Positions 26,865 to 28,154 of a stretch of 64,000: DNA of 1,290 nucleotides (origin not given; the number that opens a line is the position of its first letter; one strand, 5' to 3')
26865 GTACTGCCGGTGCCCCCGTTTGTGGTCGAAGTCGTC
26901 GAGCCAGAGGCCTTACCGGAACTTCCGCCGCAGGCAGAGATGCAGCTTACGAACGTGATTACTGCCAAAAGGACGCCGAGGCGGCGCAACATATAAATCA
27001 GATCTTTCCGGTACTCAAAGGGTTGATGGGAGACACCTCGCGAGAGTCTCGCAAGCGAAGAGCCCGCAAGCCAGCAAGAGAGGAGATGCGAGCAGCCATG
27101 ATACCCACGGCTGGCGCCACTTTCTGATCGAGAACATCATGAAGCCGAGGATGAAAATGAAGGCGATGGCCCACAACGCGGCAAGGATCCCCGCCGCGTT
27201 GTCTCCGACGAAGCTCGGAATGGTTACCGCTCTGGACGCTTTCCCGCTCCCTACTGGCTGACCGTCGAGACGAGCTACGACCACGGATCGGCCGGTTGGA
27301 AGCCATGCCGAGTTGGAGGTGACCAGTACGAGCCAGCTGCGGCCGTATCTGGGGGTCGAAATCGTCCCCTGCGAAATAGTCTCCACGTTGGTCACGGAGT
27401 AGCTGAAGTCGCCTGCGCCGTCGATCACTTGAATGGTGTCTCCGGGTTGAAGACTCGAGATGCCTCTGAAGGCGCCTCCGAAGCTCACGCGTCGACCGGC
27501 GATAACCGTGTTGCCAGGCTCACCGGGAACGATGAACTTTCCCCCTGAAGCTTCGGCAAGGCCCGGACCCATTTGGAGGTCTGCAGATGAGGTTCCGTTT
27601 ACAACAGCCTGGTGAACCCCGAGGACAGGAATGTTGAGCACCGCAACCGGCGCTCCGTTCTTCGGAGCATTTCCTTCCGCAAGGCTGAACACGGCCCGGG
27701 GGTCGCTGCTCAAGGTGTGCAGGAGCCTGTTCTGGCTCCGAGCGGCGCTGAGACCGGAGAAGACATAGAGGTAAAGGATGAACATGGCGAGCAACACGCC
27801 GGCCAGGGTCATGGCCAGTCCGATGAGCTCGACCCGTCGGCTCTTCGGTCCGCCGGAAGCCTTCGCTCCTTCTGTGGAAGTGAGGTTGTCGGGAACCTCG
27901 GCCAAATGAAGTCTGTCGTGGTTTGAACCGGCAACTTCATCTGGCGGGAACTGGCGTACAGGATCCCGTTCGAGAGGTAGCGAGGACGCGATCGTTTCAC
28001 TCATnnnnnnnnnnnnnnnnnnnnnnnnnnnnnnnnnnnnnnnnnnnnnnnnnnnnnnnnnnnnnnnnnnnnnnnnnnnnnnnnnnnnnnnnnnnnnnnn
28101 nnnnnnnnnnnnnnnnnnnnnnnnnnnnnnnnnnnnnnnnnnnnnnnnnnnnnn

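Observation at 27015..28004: Sortase-fold membrane protein with both catalytic residues substituted (His to Arg, Cys to Ser)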

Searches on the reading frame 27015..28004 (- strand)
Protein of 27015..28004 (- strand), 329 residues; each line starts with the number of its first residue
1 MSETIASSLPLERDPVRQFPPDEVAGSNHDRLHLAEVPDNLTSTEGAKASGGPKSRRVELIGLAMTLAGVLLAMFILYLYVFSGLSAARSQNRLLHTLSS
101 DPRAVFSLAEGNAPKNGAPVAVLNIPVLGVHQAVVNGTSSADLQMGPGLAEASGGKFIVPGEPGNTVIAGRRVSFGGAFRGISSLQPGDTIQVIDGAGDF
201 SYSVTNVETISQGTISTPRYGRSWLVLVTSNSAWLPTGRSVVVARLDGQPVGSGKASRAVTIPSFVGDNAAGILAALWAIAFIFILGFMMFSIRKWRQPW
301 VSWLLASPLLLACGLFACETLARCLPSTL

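Call 3: search_protein_families(library=pfam, proteins=[window:27015-28004:-], max_evalue=0.1)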
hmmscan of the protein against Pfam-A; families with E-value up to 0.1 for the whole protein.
window:27015-28004:- (329 aa): 1 family
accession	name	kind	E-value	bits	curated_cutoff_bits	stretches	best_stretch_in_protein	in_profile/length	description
PF04203.18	Sortase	-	3e-15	56.5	26.6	1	123-246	1-124/125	Sortase domain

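Call 4: search_protein_families(library=ncbifam, proteins=[window:27015-28004:-], max_evalue=0.1)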
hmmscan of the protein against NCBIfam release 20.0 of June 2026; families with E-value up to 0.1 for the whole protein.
window:27015-28004:- (329 aa): 8 families
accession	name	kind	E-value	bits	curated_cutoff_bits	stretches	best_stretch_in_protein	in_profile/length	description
NF033747.1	class_E_sortase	subfamily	2.3e-18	66.8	160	1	60-212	3-162/211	class E sortase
NF058671.1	sortase_SrtD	exception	2.4e-11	43.7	140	1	107-212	51-149/187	class D sortase, LPxTATN-specific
NF033746.1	class_D_sortase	subfamily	5.6e-10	39.2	165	1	114-213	4-96/135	class D sortase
TIGR03784.1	marine_sortase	equivalog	8.1e-09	35.3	158.25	1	119-229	50-155/174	class GN sortase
TIGR01076.1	sortase_fam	subfamily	1.4e-08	34.6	39.35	1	122-229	2-110/136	sortase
NF033745.1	class_C_sortase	subfamily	3.5e-05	23.6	160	1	117-216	90-188/220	class C sortase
NF033748.1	class_F_sortase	subfamily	0.0013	18.4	166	1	118-215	9-114/155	class F sortase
NF058595.1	invert_tail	domain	0.015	15.6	37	1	270-318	24-72/113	lipo-invert putative C-terminal anchoring domain-containing protein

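Call 5: search_solved_structures(query=window:27015-28004:-, max_evalue=0.01, show_alignments=4)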
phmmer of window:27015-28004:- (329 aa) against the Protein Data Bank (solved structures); distinct sequences matched with E-value up to 0.01: 19.
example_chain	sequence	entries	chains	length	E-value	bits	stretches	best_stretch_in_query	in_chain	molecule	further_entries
5go6_A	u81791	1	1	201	4e-09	39.3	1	112-256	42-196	Putative secreted protein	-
5go5_A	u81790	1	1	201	1.4e-08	37.5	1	112-256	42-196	sortase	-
4d70_A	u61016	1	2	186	2.9e-07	33.2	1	115-212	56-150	SORTASE FAMILY PROTEIN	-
5uus_A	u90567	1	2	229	1.8e-06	30.6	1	113-208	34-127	Possible sortase-like protein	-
9m2n_A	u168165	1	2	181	2.7e-05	26.7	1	117-211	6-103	Peptidase C60, sortase A and B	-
9m5j_B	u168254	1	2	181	3e-05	26.6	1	117-211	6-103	Peptidase C60, sortase A and B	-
2kw8_A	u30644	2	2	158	7.1e-05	25.3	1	121-246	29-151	LPXTG-site transpeptidase family protein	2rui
9m2g_A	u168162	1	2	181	0.00011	24.7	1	117-211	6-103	Peptidase C60, sortase A and B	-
9j0t_A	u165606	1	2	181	0.00012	24.6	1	117-211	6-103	Peptidase C60, sortase A and B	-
9m6n_B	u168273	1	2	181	0.00012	24.6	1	117-211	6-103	Peptidase C60, sortase A and B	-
9iv0_A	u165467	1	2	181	0.00012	24.6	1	117-211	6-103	Peptidase C60, sortase A and B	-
9m5i_B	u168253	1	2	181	0.00012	24.5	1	117-211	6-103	Peptidase C60, sortase A and B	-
5cuw_A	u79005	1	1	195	0.00013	24.5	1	116-209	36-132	SrtE1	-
9iok_A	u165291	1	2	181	0.00013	24.4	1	117-211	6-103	Peptidase C60, sortase A and B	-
9m4u_B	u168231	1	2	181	0.00013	24.4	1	117-211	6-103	Peptidase C60, sortase A and B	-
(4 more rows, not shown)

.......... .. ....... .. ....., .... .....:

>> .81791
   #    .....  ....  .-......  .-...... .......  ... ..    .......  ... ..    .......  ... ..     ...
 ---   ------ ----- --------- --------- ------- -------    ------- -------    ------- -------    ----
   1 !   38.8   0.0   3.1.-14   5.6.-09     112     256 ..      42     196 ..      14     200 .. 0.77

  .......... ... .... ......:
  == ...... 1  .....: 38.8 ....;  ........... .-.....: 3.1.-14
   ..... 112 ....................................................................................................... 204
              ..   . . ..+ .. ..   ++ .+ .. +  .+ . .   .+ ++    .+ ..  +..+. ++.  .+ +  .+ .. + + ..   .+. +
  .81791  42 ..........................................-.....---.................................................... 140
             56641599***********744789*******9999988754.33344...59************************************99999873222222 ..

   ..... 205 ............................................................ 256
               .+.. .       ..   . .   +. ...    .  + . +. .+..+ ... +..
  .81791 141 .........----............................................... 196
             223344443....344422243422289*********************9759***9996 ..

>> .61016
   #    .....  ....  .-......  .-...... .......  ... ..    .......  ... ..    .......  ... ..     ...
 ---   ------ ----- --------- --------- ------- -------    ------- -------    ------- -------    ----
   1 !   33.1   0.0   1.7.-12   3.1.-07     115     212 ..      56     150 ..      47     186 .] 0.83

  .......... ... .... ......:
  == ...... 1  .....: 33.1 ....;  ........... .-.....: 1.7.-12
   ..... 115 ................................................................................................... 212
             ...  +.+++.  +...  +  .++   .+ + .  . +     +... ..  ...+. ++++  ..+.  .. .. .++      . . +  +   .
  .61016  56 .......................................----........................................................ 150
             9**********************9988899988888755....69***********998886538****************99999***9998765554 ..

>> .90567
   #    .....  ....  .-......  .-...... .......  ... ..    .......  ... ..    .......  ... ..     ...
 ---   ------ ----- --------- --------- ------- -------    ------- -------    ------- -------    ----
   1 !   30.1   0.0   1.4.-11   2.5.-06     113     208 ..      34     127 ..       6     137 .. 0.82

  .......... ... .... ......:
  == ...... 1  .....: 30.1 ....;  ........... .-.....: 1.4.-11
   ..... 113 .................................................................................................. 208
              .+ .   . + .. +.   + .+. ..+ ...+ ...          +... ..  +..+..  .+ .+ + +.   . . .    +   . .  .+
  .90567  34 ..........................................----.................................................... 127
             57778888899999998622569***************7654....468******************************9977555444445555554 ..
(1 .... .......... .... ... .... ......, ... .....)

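Call 6: find_homologous_proteins(query=window:27015-28004:-, max_evalue=0.001)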
Query window:27015-28004:- (329 aa): 56 proteins with E <= 0.001 among 8000 candidates.
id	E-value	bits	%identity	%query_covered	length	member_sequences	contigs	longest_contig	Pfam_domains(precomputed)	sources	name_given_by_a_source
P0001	5.6e-212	721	100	100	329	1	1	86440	PF04203.19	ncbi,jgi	ncbi:MAG: sortase [Acidimicrobiales bacterium]|jgi:sortase A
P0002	2.2e-180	617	86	100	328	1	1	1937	PF04203.19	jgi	jgi:sortase A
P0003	5.7e-153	527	76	100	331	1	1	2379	PF04203.19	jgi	jgi:sortase A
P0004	1.3e-127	443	65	100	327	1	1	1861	PF04203.19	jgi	jgi:sortase A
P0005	5.2e-121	422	68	85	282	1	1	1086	PF04203.19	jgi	jgi:sortase A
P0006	1.3e-119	417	69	83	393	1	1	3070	PF04203.19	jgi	jgi:sortase A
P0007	4.9e-118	412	63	93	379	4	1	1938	PF04203.19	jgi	-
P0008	1.2e-116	407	63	88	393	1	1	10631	PF04203.19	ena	-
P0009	1.9e-115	403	63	90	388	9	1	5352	PF04203.19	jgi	jgi:sortase A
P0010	1.2e-114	401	66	86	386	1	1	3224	PF04203.19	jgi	jgi:sortase A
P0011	1.0e-113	398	66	83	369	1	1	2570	PF04203.19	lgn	-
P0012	1.6e-113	397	63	90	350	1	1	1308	PF04203.19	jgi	jgi:sortase A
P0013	4.4e-113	396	65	86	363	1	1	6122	PF04203.19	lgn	-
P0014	1.1e-112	394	62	88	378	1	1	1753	PF04203.19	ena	-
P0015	1.3e-112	394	65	83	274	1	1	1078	PF04203.19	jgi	jgi:sortase A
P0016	1.1e-110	388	60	92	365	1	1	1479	PF04203.19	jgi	jgi:sortase A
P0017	8.6e-110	385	64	86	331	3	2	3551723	PF04203.19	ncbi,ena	-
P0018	7.6e-109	382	64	83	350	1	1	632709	PF04203.19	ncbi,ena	-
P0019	1.7e-108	381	57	95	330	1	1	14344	PF04203.19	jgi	jgi:sortase A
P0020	2.3e-108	380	60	90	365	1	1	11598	PF04203.19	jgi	jgi:sortase A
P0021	5.0e-108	379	63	84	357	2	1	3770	PF04203.19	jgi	jgi:LPXTG-site transpeptidase (sortase) family protein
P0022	2.3e-107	377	68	79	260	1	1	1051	PF04203.19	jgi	jgi:sortase A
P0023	8.9e-107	375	62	85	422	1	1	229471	PF00805.29,PF04203.19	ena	-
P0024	2.8e-106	373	57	92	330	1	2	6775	PF04203.19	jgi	jgi:sortase A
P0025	3.2e-105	370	62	84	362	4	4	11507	PF04203.19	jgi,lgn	jgi:sortase A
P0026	6.7e-103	362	61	84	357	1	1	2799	PF04203.19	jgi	-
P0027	6.9e-103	362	59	84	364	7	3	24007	PF04203.19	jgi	jgi:sortase A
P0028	1.4e-102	361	61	83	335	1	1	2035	PF04203.19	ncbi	-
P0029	2.8e-102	360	54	100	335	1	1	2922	PF04203.19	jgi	jgi:sortase A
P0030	1.7e-101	358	64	78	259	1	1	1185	PF04203.19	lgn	-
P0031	1.0e-100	355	52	98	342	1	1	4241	PF04203.19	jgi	jgi:sortase A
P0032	3.0e-99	350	60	84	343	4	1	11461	PF04203.19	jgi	jgi:sortase A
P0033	1.1e-98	348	53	97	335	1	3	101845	PF04203.19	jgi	jgi:sortase A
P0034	5.0e-98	346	55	82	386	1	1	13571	PF04203.19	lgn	-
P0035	6.8e-97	343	54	91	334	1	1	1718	PF04203.19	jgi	jgi:sortase A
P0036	1.4e-96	342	50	100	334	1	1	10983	PF04203.19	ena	-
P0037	3.2e-96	340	54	89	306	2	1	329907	PF04203.19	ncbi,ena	-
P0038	3.0e-95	337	50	100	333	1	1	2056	PF04203.19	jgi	jgi:LPXTG-site transpeptidase (sortase) family protein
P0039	1.1e-92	329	52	96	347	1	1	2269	PF04203.19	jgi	jgi:sortase A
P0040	6.0e-82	293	53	83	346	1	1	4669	PF04203.19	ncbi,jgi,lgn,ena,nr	ncbi:MAG TPA: class E sortase [Acidimicrobiales bacterium]|nr:class E sortase [Acidimicrobiales bact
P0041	5.4e-79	284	52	82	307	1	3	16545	PF04203.19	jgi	jgi:sortase A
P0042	1.5e-78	282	50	89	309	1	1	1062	PF04203.19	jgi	jgi:sortase A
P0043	1.6e-77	279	50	75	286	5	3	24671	PF04203.19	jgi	jgi:sortase A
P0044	2.3e-75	272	48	75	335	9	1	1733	PF04203.19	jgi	-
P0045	8.8e-71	257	47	75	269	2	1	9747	PF04203.19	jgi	jgi:sortase A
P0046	1.1e-70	256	49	83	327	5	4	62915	PF04203.19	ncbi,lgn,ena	-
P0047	3.7e-70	255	47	82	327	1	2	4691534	PF04203.19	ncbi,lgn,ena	-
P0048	4.7e-69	251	47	82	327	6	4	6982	PF04203.19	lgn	-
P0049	5.9e-69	251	47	82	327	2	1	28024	PF04203.19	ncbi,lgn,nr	ncbi:MAG TPA: class E sortase [Acidimicrobiales bacterium]|nr:class E sortase [Acidimicrobiales bact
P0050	1.8e-68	249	47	83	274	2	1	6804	PF04203.19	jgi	-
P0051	6.2e-68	247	57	61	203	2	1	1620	PF04203.19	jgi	jgi:sortase A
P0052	8.7e-68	247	47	82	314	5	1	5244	PF04203.19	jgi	jgi:sortase A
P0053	1.5e-64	236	45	82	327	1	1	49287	PF04203.19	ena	-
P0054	6.8e-64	234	46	82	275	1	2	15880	PF04203.19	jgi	jgi:sortase A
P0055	2.8e-54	203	63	48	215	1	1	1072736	PF04203.19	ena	-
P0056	2.5e-39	153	47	52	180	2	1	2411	PF04203.19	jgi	jgi:sortase A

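Call 12: find_encoding_contigs(protein=P0017, flank=10000, max_places=2)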
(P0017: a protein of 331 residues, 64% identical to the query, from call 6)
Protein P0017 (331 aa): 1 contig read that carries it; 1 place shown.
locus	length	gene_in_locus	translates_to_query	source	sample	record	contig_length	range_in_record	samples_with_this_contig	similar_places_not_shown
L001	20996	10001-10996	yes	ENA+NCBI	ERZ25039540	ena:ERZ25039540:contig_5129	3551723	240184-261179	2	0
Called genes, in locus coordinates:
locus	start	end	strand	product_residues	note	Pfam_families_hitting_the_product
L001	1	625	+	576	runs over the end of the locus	PF00361:Proton_antipo_M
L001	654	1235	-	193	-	PF00583:Acetyltransf_1, PF13508:Acetyltransf_7 (weak), PF08445:FR47 (weak)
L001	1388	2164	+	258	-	PF08241:Methyltransf_11, PF13649:Methyltransf_25 (weak)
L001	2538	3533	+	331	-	PF00528:BPD_transp_1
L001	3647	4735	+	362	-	PF00528:BPD_transp_1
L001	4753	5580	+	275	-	PF00005:ABC_tran, PF02463:SMC_N (weak), PF13304:AAA_21 (faint)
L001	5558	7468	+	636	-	PF12849:PBP_like_2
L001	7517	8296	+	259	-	-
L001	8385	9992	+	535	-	-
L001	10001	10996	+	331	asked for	PF04203:Sortase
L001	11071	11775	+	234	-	-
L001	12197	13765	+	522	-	-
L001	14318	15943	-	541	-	PF09924:LPG_synthase_C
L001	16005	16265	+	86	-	-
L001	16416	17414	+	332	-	-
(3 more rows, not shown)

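Call 13: find_encoding_contigs(protein=P0047, flank=10000, max_places=2)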
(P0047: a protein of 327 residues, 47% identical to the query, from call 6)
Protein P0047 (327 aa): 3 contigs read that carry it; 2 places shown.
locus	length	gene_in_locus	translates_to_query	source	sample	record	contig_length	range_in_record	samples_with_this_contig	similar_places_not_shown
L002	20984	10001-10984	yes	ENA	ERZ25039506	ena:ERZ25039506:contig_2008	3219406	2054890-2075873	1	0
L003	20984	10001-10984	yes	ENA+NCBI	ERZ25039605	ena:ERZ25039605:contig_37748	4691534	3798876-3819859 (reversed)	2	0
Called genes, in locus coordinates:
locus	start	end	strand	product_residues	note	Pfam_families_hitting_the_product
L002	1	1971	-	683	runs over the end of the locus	PF01928:CYTH, PF05235:CHAD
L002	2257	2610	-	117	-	-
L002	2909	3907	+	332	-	PF00528:BPD_transp_1 (weak)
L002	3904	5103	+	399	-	PF00528:BPD_transp_1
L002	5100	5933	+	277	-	PF00005:ABC_tran, PF02463:SMC_N (faint), PF13304:AAA_21 (weak)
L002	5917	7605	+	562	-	PF12849:PBP_like_2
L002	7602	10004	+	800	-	-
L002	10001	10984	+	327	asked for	PF04203:Sortase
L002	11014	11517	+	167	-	-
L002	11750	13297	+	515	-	-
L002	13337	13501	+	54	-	-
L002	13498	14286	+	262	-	-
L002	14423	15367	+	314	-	PF01925:TauE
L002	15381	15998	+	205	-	PF13489:Methyltransf_23 (weak), PF08241:Methyltransf_11, PF13649:Methyltransf_25, PF01209:Ubie_methyltran (faint)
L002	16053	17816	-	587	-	PF00027:cNMP_binding, PF00070:Pyr_redox (faint), PF01266:DAO (faint), PF07992:Pyr_redox_2, PF13738:Pyr_redox_3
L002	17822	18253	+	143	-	PF00903:Glyoxalase, PF18029:Glyoxalase_6 (faint)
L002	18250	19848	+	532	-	PF00041:fn3, PF19135:DUF5818 (faint), PF23795:SH3_YKFC_2nd (faint)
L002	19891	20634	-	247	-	PF00881:Nitroreductase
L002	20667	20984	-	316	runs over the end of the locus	PF05721:PhyH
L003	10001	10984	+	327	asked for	PF04203:Sortase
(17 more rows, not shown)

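Call 14: find_encoding_contigs(protein=P0037, flank=10000, max_places=2)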
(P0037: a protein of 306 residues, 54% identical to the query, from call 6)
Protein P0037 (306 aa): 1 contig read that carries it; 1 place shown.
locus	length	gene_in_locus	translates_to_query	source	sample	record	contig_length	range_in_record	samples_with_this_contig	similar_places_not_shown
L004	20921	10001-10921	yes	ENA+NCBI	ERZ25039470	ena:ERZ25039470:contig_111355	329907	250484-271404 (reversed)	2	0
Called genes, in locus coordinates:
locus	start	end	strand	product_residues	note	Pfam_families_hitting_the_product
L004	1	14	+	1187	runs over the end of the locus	PF00662:Proton_antipo_N, PF00361:Proton_antipo_M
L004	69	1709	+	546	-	PF00361:Proton_antipo_M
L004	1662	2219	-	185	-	PF00583:Acetyltransf_1, PF13508:Acetyltransf_7 (weak)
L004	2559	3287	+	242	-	-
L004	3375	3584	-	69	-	-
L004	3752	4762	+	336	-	PF00528:BPD_transp_1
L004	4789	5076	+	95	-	PF00005:ABC_tran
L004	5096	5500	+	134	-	PF00005:ABC_tran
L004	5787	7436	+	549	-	-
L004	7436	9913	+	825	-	-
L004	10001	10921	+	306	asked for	PF04203:Sortase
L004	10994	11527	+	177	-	-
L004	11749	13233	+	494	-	PF12849:PBP_like_2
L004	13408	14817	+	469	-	PF16640:Big_3_5 (faint), PF01833:TIG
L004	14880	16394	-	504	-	PF09924:LPG_synthase_C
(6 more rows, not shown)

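Call 15: find_encoding_contigs(protein=P0053, flank=10000, max_places=2)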
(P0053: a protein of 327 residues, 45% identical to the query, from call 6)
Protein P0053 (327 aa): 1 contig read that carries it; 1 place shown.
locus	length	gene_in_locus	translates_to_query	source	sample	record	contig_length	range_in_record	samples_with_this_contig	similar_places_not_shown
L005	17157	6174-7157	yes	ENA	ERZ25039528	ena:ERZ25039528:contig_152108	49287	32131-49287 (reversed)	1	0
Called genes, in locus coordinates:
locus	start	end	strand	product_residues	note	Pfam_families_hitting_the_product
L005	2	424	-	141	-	?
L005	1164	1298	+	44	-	-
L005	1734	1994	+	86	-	-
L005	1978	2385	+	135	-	PF12849:PBP_like_2 (weak)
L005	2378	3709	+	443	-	PF12849:PBP_like_2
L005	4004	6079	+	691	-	-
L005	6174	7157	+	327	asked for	PF04203:Sortase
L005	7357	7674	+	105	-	-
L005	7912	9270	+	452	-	-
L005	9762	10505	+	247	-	-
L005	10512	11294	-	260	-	PF07992:Pyr_redox_2, PF13738:Pyr_redox_3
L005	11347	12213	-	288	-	PF00027:cNMP_binding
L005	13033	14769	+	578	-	PF23500:DUF7133 (faint), PF24684:Vgb_lyase, PF08450:SGL (faint), PF25021:TEN_NHL (faint), PF24684:Vgb_lyase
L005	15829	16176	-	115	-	-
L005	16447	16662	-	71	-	-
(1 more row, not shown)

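Call 16: predict_structure(alignment_id=A1)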
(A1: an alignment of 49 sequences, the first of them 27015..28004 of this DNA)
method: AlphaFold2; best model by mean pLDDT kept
length: 329 residues; sequences in the alignment: 49
mean_pLDDT: 63.2   pTM: 0.53
mean pLDDT of the five models: 63.2, 59.1, 57.7, 57.3, 57.0
residues with pLDDT >= 90: 7; 70-90: 136; 50-70: 81; < 50: 105
segments of 3 or more residues with pLDDT < 50: 1-14, 16-20, 22-34, 38-48, 140-153, 155-177, 252-267, 326-329
pLDDT, mean of each block of 10 residues (from residue 1): 42 46 46 45 45 73 83 76 66 73 69 68 82 66 36 42 42 46 87 77 86 59 70 64 78 45 50 74 79 78 72 70 49
secondary structure, 60 per line:
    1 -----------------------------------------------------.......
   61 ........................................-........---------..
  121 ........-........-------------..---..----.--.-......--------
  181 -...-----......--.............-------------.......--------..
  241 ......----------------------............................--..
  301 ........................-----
elements in order: H54-100 H102-109 E119-125 E130-137 E167-172 E190-195 E198-210 E224-230 E239-246 H269-296 H299-324

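Call 17: search_protein_representatives(alignment_id=A1)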
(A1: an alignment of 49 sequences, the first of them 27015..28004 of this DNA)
Query: 49 sequences, 335 profile positions. Proteins with E-value up to 0.001 (for the whole library): 12004; up to 1e-10: 4441; up to 1e-30: 524. The best 150 are listed.
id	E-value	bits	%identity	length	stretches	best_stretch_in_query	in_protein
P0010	1.5e-149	514.2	-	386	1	15-335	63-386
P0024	1.0e-146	504.9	-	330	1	45-335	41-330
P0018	1.4e-143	494.6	-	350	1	7-332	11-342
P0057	5.6e-105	367.7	-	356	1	44-335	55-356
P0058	6.7e-102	357.6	-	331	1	35-334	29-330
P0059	9.5e-98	343.9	-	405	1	35-335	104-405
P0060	1.8e-90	320.0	-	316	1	49-266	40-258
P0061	3.1e-82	292.9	-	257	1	6-220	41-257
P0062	1.1e-80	287.9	-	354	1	60-334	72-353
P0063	5.4e-79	282.3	-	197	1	143-335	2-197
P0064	1.6e-77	277.4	-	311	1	53-334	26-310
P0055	3.7e-77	276.2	-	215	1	55-217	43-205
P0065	5.8e-77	275.6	-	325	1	57-335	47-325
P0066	8.0e-74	265.3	-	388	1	48-335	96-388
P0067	8.2e-74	265.2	-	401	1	39-335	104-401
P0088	6.4e-58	213.0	-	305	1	66-335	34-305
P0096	1.4e-56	208.6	-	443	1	49-335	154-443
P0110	3.4e-54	200.8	-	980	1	69-335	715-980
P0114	1.9e-53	198.3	-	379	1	61-335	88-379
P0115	2.2e-53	198.1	-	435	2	124-335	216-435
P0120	5.4e-53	196.8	-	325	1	58-335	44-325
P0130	2.8e-51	191.2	-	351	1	41-333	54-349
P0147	9.2e-50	186.2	-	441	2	121-335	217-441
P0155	2.7e-49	184.6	-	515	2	123-335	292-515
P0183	6.1e-47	176.9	-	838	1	70-335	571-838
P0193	4.1e-46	174.2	-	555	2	123-335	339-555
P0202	1.3e-45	172.6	-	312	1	68-335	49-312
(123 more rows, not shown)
